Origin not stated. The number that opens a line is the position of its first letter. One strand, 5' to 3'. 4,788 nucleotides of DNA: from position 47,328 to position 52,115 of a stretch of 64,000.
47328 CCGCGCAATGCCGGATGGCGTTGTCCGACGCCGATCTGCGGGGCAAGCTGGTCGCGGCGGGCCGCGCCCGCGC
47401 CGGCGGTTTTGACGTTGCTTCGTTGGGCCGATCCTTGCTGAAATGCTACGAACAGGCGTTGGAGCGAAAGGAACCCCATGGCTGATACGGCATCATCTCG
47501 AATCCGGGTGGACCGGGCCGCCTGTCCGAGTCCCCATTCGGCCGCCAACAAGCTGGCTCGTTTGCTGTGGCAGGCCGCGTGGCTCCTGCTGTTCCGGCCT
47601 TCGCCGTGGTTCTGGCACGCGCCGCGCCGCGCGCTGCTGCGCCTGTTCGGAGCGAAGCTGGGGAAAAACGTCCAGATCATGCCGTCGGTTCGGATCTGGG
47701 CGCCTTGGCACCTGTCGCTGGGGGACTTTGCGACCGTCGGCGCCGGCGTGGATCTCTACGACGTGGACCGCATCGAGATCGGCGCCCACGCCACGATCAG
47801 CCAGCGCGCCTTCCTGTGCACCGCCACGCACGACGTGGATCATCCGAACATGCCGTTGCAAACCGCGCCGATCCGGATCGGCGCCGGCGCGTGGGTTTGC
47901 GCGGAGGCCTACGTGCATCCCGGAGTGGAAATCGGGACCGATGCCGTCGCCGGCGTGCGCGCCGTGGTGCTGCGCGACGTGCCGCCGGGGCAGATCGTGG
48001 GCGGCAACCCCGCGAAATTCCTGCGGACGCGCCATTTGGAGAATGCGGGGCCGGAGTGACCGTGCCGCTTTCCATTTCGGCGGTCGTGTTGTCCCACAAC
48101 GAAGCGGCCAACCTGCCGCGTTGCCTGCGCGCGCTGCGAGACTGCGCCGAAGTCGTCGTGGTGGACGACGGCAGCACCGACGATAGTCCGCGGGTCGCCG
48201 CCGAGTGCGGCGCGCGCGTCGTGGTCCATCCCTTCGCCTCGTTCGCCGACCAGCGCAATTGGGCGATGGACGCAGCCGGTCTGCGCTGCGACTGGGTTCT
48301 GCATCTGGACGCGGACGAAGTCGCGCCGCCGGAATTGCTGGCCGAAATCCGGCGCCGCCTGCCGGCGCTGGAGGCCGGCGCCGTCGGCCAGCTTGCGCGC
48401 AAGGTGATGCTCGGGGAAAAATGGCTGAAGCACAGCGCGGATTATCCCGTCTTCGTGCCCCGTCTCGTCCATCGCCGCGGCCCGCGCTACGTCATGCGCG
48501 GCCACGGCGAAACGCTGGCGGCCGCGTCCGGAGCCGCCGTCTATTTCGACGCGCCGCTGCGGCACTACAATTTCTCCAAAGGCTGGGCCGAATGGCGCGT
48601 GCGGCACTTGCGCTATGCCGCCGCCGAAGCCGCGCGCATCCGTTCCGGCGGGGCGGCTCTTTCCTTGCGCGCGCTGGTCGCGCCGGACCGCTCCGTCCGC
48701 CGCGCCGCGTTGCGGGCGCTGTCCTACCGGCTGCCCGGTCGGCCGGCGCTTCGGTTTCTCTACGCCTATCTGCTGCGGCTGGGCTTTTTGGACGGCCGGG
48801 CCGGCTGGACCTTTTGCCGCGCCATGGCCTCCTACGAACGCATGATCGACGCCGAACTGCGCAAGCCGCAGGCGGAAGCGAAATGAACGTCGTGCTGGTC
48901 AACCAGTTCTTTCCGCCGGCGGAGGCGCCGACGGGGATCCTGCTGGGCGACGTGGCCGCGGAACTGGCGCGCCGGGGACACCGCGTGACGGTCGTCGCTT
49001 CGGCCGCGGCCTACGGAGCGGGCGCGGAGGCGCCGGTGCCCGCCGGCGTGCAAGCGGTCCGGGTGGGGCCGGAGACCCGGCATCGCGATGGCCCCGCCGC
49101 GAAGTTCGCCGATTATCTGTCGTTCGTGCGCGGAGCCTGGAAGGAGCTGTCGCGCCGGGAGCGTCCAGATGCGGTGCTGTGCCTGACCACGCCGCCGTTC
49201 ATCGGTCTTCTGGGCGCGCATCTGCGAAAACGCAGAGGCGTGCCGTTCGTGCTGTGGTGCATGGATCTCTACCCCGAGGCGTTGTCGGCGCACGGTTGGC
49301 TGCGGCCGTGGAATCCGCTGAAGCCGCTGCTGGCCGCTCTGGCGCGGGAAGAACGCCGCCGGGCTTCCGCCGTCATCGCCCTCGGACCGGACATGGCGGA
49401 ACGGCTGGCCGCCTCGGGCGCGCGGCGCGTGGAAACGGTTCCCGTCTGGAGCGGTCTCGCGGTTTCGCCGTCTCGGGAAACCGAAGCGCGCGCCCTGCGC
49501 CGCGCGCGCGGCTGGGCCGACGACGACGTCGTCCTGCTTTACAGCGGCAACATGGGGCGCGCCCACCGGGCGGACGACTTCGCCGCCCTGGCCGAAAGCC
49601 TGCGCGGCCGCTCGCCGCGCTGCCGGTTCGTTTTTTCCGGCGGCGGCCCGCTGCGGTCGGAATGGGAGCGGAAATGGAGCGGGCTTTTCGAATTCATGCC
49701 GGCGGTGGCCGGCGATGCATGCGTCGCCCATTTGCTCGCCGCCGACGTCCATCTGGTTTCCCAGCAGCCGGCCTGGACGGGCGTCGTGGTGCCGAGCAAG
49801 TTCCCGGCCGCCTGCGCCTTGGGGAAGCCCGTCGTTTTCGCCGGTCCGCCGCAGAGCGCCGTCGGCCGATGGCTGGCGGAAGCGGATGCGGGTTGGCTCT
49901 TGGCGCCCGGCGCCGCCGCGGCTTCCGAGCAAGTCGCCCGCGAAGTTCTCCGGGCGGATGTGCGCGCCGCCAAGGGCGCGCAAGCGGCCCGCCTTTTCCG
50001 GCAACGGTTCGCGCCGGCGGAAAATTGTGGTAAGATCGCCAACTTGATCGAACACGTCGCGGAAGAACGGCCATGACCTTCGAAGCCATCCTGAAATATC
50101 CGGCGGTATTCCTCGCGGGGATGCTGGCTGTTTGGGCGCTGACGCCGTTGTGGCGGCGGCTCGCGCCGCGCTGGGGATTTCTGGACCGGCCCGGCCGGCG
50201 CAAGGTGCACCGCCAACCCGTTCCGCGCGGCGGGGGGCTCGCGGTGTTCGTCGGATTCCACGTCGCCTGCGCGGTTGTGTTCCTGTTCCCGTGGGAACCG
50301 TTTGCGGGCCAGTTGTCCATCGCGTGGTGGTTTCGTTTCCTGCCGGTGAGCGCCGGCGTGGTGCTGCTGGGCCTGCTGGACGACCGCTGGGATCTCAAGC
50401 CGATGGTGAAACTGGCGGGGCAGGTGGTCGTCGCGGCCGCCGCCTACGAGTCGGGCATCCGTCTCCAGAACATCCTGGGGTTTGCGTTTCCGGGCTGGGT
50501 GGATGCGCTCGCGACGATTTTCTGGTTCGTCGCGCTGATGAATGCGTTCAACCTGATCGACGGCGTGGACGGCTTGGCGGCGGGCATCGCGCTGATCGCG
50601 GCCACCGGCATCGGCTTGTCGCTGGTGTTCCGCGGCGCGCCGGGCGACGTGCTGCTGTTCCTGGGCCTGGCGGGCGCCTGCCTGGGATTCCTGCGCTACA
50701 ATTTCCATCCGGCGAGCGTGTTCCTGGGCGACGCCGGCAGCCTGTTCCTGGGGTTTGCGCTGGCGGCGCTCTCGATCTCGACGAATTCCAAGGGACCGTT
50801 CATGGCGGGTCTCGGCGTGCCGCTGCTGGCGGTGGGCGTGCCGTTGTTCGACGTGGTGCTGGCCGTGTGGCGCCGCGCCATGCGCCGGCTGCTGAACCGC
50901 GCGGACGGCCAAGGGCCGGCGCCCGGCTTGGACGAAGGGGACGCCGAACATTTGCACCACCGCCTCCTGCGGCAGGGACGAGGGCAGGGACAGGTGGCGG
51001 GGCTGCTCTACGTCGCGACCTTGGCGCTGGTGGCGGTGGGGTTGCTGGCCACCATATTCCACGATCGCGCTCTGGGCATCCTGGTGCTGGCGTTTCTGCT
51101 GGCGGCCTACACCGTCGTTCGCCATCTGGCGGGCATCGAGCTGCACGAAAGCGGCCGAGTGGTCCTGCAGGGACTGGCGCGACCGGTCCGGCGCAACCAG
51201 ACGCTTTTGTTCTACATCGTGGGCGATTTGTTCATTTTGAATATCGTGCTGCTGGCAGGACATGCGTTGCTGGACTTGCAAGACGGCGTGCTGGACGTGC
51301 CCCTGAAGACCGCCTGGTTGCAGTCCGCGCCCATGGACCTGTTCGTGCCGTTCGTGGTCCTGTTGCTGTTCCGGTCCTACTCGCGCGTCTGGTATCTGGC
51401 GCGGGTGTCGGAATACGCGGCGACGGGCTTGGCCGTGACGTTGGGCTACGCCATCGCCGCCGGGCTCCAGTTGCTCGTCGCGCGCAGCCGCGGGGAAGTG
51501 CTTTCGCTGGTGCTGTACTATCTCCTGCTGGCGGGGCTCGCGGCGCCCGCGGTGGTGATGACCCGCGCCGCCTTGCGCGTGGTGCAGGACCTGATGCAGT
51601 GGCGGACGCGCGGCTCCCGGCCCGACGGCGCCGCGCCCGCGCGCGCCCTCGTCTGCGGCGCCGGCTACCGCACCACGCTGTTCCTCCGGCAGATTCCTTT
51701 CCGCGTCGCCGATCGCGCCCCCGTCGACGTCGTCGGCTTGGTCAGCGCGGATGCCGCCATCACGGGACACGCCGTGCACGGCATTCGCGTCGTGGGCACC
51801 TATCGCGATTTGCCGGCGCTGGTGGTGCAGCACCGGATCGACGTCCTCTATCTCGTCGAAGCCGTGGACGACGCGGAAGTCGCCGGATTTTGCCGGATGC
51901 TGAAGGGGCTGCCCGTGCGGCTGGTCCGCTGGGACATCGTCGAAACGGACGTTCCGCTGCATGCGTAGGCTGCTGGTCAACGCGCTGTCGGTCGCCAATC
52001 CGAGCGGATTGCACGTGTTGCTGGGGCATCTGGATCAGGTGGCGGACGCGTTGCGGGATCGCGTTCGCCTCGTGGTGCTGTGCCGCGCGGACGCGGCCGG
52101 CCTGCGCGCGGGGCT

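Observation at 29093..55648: ~26-kb, 22-gene polysaccharide operon with near-universal 4-8 nt start/stop overlaps and a mix of Wzy-dependent and ABC-dependent export parts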

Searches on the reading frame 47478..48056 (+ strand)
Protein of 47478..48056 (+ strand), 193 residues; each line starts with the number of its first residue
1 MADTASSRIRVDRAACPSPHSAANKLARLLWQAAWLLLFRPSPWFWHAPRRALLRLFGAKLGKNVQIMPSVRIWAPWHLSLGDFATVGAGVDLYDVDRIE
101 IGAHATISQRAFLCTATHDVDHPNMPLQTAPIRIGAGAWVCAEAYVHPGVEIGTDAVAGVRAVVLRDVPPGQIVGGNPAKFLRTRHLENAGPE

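Call 7: search_protein_families(library=pfam, proteins=[window:47478-48056:+], max_evalue=0.01)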
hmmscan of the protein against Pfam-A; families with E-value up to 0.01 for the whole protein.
window:47478-48056:+ (193 aa): 2 families
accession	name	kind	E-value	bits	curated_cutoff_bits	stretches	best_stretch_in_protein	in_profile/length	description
PF00132.30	Hexapep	-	2.2e-09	37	27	1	132-157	2-27/36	Bacterial transferase hexapeptide (six repeats)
PF14602.12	Hexapep_2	-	0.0022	18.1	27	0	131-157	1-25/34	Hexapeptide repeat of succinyl-transferase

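Call 13: search_protein_families(library=ncbifam, proteins=[window:47478-48056:+], max_evalue=0.01)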
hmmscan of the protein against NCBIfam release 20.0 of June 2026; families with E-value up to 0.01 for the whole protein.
window:47478-48056:+ (193 aa): 29 families (the best 25 are shown)
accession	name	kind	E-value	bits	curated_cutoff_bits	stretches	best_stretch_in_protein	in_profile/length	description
NF007797.0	PRK10502.1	subfamily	1.2e-53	181.5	192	1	17-186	11-180/183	WcaF family extracellular polysaccharide biosynthesis acetyltransferase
NF038307.1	EPS_acetyl_HpsU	equivalog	8.6e-46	155.8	305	1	27-181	20-174/178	hormogonium polysaccharide biosynthesis acetyltransferase HpsU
TIGR04008.1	WcaF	equivalog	9.2e-44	149.5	326.3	1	17-185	10-178/180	colanic acid biosynthesis acetyltransferase WcaF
NF007499.0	PRK10092.1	equivalog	3.2e-16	59.7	314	1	53-183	49-181/183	maltose O-acetyltransferase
TIGR03308.1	phn_thr-fam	hypoth_equivalog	4.8e-14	52.7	201.65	1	106-188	82-165/204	phosphonate metabolim protein, transferase hexapeptide repeat family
NF000311.1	Vat_ABCDEFH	equivalog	8.3e-14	51.6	300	1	124-186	104-165/201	Vat family streptogramin A O-acetyltransferase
NF000490.1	chloram_CatB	equivalog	1.2e-13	50.9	350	1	131-187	110-166/210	type B chloramphenicol O-acetyltransferase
NF007240.0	PRK09677.1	equivalog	1.4e-12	47.5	243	1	79-188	66-187/192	putative lipopolysaccharide biosynthesis O-acetyl transferase WbbJ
NF007076.0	PRK09527.1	equivalog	2.7e-12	46.5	347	1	50-184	47-184/203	galactoside O-acetyltransferase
NF033468.1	stregram_VatI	exception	4.5e-11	42.9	415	1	125-186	107-167/208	streptogramin A O-acetyltransferase Vat(I)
NF000101.1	stregram_VatA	exception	4.8e-11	42.7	450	1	124-186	112-173/219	streptogramin A O-acetyltransferase Vat(A)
TIGR03570.1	NeuD_NnaD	subfamily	5e-11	42.6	160.8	1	132-180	154-202/202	NeuD/PglB/VioB family sugar acetyltransferase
NF000504.1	stregram_VatH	exception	7.6e-11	42.3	475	1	121-188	108-174/216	streptogramin A O-acetyltransferase Vat(H)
NF058585.1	HptprglPActTf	PfamEq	1.1e-10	41.3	300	1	95-186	74-161/172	heptaprenylglyceryl phosphate O-acetyltransferase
NF041874.1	EPS_EpsC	equivalog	1.4e-09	37.9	150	1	130-184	113-166/168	serine O-acetyltransferase EpsC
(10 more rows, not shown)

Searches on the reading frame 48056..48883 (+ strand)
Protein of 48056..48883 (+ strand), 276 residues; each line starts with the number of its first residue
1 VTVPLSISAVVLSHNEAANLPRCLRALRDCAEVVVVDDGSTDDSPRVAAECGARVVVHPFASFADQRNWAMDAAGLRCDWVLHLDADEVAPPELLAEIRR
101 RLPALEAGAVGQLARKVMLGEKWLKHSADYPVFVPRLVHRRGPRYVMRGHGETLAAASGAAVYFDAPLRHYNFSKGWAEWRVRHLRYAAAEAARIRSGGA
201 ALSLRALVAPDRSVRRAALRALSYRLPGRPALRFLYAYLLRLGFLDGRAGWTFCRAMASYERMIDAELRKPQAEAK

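Call 7: search_protein_families(library=pfam, proteins=[window:48056-48883:+], max_evalue=0.01)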
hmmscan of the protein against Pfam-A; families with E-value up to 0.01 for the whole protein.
window:48056-48883:+ (276 aa): 3 families
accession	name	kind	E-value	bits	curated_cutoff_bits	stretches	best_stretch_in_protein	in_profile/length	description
PF00535.33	Glycos_transf_2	-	1.7e-17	64.3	23.3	1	8-136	1-132/168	Glycosyl transferase family 2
PF13704.12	Glyco_tranf_2_4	-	1.5e-06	29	27.5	1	14-88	1-82/98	Glycosyl transferase family 2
PF13641.12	Glyco_tranf_2_3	-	0.0066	16.9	27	1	7-127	3-135/230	Glycosyltransferase like family 2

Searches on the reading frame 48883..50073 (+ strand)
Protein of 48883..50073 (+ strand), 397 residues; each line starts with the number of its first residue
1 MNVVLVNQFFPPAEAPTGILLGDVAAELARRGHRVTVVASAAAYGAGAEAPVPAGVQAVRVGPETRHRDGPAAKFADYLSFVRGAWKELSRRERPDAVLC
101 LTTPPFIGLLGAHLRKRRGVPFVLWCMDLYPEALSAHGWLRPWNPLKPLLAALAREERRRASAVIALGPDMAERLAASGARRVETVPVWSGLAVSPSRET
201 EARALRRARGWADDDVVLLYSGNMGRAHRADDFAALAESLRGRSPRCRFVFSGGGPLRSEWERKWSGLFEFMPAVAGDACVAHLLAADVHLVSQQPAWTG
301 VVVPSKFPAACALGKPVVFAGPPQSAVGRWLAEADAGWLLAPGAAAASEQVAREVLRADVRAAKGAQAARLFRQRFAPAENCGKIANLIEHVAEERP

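Call 7: search_protein_families(library=pfam, proteins=[window:48883-50073:+], max_evalue=0.01)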
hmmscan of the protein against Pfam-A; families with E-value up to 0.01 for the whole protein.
window:48883-50073:+ (397 aa): 2 families
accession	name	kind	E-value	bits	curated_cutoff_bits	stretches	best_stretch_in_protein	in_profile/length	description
PF13579.12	Glyco_trans_4_4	-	1.3e-18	68.3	29.7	1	22-188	8-157/158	Glycosyl transferase 4-like domain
PF13439.12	Glyco_transf_4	-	8.3e-16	58.9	28.5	1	23-187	10-163/170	Glycosyltransferase Family 4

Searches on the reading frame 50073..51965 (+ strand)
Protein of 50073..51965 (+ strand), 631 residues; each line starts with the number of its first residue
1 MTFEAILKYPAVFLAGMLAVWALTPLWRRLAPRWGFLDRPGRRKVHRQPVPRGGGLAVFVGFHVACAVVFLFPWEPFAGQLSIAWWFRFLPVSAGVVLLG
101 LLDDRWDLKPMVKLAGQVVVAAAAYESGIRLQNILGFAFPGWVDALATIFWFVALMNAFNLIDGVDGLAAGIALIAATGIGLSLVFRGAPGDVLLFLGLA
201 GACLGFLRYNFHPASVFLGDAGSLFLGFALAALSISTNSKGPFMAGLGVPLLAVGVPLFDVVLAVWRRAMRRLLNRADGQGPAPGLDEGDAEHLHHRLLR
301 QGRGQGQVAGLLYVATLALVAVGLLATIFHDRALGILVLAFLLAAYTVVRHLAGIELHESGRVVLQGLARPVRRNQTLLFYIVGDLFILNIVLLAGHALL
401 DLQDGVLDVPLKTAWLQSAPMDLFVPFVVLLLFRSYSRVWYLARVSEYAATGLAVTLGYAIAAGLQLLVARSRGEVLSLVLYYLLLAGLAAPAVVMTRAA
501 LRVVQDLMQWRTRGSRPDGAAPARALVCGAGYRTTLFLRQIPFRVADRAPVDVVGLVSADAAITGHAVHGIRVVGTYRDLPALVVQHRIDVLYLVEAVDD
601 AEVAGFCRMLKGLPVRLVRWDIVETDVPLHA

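Call 7: search_protein_families(library=pfam, proteins=[window:50073-51965:+], max_evalue=0.01)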
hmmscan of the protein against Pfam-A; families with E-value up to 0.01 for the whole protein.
window:50073-51965:+ (631 aa): 1 family
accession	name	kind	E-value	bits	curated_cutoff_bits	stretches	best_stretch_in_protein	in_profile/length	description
PF00953.26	Glycos_transf_4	-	1.2e-35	123.2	27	1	89-237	4-159/160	Glycosyl transferase family 4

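Call 12: search_protein_families(library=ncbifam, proteins=[window:50073-51965:+], max_evalue=0.01)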
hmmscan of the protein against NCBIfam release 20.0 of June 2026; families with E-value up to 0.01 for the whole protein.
window:50073-51965:+ (631 aa): 5 families
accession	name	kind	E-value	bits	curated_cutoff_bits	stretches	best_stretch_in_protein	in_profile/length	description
TIGR02380.1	ECA_wecA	exception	1.3e-32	113.3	326.05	1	12-342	7-323/346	UDP-N-acetylglucosamine--undecaprenyl-phosphate N-acetylglucosaminephosphotransferase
NF053644.1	MraY_archaea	equivalog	1.4e-23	83.8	450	1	110-259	150-297/340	pseudomurein biosynthesis MraY family phospho-N-acetylmuramoyl-pentapeptide-transferase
TIGR00445.1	mraY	equivalog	3.9e-14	52.9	192.05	1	134-239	126-247/321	phospho-N-acetylmuramoyl-pentapeptide-transferase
TIGR03025.1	EPS_sugtrans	subfamily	9.6e-08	31.7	295.55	1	384-605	2-206/445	exopolysaccharide biosynthesis polyprenyl glycosylphosphotransferase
TIGR03023.1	WcaJ_sugtrans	equivalog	0.00035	20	410.75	1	388-615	6-221/453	undecaprenyl-phosphate glucose phosphotransferase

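Call 14: search_protein_families(library=pfam, proteins=[window:50073-51965:+], max_evalue=10)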
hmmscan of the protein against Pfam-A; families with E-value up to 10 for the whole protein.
window:50073-51965:+ (631 aa): 1 family
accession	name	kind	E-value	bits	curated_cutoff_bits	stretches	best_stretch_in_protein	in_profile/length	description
PF00953.26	Glycos_transf_4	-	1.2e-35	123.2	27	1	89-237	4-159/160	Glycosyl transferase family 4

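Call 69: search_solved_structures(query=window:50073-51965:+, max_evalue=0.01)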
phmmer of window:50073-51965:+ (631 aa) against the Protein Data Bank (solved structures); distinct sequences matched with E-value up to 0.01: 6.
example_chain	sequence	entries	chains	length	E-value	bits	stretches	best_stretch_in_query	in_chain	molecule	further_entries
9zno_A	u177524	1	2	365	1.1e-10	43.8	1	141-262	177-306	Phospho-N-acetylmuramoyl-pentapeptide-transferase (MraY)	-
4j72_A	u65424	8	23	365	3e-10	42.3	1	148-277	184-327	Phospho-N-acetylmuramoyl-pentapeptide-transferase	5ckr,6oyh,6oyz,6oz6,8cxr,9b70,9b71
5jnq_A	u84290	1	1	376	1.3e-09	40.2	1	19-233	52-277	Phospho-N-acetylmuramoyl-pentapeptide-transferase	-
8tlu_A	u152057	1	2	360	1.1e-06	30.6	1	146-238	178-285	Phospho-N-acetylmuramoyl-pentapeptide-transferase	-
8g01_A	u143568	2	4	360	1.3e-06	30.3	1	146-238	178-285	Phospho-N-acetylmuramoyl-pentapeptide-transferase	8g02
6bw6_A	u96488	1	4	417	0.0091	17.6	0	153-235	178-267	UDP-N-acetylglucosamine--dolichyl-phosphate N-acetylglucosaminephosphotransferase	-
